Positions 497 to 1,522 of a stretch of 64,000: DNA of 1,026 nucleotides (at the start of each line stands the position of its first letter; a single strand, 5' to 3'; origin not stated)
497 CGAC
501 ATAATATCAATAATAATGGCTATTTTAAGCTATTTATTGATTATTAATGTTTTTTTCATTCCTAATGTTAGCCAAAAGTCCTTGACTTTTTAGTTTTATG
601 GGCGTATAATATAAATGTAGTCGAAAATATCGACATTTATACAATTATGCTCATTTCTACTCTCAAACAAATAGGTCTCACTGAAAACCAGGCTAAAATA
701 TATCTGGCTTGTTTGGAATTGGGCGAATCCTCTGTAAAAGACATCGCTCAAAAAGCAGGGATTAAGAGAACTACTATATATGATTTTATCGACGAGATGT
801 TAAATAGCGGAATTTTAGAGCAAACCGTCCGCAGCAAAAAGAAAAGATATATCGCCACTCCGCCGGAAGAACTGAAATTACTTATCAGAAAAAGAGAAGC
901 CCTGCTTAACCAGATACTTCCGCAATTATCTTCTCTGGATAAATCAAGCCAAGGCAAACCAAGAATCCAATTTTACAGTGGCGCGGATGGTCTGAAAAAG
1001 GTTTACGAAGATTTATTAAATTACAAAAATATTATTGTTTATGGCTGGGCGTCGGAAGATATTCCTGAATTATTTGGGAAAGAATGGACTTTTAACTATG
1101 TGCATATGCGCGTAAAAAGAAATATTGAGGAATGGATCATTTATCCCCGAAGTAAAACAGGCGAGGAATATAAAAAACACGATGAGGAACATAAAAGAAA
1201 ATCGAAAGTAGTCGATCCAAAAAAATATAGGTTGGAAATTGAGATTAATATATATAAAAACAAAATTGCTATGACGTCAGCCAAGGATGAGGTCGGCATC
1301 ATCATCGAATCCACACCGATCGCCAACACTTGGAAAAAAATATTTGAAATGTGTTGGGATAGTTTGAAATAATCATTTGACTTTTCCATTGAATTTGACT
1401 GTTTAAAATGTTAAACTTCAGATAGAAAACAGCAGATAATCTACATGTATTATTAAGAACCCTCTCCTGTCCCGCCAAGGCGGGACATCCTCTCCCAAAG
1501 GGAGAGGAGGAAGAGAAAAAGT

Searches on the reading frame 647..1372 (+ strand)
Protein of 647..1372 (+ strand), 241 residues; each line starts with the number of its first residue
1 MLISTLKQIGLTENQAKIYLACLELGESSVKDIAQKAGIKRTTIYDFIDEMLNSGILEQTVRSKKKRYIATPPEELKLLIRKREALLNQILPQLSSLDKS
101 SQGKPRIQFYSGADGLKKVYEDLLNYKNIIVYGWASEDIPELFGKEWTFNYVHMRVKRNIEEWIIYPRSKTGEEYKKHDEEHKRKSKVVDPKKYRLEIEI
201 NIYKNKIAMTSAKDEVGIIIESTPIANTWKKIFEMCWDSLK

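Call 74: search_protein_families(library=pfam, proteins=[window:647-1372:+], max_evalue=0.001)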
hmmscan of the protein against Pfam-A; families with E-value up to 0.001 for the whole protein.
window:647-1372:+ (241 aa): 3 families
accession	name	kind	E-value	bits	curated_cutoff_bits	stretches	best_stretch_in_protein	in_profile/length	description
PF01978.25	TrmB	-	1.1e-14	54.5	25.6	1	6-74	1-68/68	Sugar-specific transcriptional regulator TrmB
PF13551.12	HTH_29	-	0.00017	22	28.1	1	16-68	2-53/64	Winged helix-turn helix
PF13518.12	HTH_28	-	0.00031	21.2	25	1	26-59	12-46/52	Helix-turn-helix domain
